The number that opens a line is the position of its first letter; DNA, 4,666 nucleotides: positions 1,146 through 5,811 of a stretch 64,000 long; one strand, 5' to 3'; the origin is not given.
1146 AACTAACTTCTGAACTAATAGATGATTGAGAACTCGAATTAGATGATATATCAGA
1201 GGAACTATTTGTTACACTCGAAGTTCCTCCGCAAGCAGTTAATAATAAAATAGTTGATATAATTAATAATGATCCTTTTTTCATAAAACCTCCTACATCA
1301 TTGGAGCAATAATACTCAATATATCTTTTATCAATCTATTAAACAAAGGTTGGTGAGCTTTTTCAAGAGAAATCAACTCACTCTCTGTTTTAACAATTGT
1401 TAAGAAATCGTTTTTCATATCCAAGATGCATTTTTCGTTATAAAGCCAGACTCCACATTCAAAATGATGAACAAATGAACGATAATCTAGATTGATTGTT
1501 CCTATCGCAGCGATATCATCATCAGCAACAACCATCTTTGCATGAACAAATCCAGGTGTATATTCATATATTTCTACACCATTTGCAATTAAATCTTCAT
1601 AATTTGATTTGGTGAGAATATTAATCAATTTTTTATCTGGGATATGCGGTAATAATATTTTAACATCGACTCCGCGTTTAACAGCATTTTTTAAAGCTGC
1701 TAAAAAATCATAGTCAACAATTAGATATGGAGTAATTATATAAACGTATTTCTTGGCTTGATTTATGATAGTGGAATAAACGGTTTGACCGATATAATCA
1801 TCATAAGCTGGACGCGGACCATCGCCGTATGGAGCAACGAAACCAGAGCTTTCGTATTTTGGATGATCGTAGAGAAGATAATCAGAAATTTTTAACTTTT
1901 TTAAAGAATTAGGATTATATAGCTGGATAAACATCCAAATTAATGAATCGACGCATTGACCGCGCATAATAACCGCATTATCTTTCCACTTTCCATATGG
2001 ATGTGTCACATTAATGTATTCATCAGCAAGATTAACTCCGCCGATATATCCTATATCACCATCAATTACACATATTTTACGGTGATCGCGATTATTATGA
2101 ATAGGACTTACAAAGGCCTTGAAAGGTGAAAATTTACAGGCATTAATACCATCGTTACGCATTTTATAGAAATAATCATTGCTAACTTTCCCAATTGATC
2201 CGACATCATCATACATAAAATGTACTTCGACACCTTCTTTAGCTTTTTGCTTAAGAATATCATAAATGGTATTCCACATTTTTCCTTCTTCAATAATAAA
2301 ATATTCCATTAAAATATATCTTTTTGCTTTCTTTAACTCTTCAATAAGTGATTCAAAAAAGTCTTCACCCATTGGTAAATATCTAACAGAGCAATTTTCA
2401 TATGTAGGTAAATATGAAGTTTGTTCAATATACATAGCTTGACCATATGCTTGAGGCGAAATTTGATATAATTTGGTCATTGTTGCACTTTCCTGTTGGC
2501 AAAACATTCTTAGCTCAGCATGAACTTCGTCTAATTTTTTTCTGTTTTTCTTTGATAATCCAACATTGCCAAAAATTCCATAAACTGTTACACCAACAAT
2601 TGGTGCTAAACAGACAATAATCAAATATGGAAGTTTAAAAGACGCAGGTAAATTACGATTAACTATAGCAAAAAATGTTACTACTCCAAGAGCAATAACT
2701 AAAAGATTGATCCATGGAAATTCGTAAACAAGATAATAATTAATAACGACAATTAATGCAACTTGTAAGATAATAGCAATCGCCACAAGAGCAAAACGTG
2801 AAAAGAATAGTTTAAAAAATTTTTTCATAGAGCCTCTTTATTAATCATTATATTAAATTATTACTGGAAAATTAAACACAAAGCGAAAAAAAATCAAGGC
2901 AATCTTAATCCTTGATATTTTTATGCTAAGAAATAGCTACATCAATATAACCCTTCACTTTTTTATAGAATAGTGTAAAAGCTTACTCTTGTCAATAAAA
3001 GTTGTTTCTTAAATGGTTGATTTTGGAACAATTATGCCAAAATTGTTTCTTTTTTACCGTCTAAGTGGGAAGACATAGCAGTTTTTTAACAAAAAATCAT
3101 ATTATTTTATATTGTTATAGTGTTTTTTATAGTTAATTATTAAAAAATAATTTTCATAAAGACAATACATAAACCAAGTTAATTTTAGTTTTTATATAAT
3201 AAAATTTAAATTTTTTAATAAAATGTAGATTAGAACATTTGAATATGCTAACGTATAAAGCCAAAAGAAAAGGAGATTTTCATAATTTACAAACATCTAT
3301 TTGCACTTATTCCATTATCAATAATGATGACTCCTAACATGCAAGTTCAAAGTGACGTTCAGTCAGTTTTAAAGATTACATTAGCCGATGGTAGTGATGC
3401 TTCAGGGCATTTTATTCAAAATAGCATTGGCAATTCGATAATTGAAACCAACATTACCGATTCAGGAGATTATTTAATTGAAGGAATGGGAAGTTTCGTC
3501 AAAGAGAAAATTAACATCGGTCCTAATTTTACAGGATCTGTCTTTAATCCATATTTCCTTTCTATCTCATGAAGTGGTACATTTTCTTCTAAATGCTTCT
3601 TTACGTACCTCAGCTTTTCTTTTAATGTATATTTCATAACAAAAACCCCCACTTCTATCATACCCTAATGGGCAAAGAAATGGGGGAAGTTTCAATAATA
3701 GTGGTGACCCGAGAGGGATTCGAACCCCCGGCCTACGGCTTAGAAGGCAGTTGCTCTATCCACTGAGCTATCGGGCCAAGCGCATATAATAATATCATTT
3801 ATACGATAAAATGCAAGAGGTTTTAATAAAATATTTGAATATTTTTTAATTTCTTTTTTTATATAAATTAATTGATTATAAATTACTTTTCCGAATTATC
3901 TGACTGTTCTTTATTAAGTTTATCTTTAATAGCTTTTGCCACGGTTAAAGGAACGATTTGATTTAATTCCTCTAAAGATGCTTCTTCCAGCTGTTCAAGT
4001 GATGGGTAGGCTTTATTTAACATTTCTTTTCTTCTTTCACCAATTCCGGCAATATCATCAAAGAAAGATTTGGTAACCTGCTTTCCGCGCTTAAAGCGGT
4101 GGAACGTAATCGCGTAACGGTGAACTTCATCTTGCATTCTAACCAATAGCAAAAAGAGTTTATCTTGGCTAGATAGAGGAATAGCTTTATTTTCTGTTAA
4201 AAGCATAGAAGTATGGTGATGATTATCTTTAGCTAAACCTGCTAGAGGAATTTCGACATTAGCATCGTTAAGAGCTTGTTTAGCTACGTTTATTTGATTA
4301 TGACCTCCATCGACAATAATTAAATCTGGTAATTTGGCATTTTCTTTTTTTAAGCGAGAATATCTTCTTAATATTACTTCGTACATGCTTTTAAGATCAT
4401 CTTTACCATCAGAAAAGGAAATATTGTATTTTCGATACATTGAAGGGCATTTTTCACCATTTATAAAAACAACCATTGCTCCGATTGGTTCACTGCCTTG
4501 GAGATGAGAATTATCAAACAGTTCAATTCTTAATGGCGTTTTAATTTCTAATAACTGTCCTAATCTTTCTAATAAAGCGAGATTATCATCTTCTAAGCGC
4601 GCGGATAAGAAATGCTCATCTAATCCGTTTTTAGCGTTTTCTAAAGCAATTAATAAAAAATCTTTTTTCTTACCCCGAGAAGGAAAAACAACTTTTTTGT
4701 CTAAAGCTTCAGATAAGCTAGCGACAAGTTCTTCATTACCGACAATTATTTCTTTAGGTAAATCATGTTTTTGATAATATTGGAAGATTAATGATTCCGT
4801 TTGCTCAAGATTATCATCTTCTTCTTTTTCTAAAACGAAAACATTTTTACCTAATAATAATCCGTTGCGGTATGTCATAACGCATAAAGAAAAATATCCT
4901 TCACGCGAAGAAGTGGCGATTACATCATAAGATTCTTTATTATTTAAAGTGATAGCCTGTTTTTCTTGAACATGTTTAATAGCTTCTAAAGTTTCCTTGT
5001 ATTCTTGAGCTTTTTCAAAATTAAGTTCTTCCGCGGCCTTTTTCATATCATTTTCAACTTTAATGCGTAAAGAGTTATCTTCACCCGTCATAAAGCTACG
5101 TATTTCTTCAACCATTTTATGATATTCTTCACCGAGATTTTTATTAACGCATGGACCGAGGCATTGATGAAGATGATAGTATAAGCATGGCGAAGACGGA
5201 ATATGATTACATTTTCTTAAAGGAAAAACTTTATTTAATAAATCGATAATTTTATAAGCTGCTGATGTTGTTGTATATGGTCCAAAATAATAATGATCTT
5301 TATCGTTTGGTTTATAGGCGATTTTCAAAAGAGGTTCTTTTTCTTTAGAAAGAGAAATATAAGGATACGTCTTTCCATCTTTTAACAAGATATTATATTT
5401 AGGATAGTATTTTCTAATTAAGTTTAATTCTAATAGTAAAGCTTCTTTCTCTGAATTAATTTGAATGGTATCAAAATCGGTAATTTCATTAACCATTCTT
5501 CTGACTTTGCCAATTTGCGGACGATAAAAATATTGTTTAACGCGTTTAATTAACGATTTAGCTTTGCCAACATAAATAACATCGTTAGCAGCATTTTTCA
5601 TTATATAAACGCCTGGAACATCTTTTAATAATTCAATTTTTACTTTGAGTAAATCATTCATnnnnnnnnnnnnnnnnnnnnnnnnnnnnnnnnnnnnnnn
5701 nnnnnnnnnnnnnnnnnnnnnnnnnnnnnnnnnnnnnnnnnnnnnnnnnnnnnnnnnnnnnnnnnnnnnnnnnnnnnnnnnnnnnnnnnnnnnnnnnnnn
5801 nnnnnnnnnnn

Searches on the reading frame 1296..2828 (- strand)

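Call 72: search_protein_families(library=pfam, proteins=[window:1296-2828:-], max_evalue=0.00001)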
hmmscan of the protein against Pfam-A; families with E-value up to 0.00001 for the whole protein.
window:1296-2828:- (511 aa): 2 families
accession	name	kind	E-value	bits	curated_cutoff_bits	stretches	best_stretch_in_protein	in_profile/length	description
PF13091.12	PLDc_2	-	3.3e-42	143.9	27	2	353-476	3-129/132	PLD-like domain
PF00614.28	PLDc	-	5.7e-17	61.3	21.9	2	425-451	2-28/28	Phospholipase D Active site motif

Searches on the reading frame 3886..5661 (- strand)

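Call 72: search_protein_families(library=pfam, proteins=[window:3886-5661:-], max_evalue=0.00001)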
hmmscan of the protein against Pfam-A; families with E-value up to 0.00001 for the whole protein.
window:3886-5661:- (592 aa): 4 families
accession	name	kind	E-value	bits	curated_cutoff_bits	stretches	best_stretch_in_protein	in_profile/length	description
PF08459.17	UvrC_RNaseH_dom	-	4.8e-51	173.2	22.3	1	370-518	3-159/159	UvrC RNAse H endonuclease domain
PF22920.2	UvrC_RNaseH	-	2.5e-19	69.7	24.3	1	245-350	2-116/116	UvrC Ribonuclease H-like domain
PF01541.30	GIY-YIG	-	1.7e-08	35.1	22.6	1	17-90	3-78/78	GIY-YIG catalytic domain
PF02151.25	UVR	-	3.7e-07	30.1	21.5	1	200-229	5-34/36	UvrB/uvrC motif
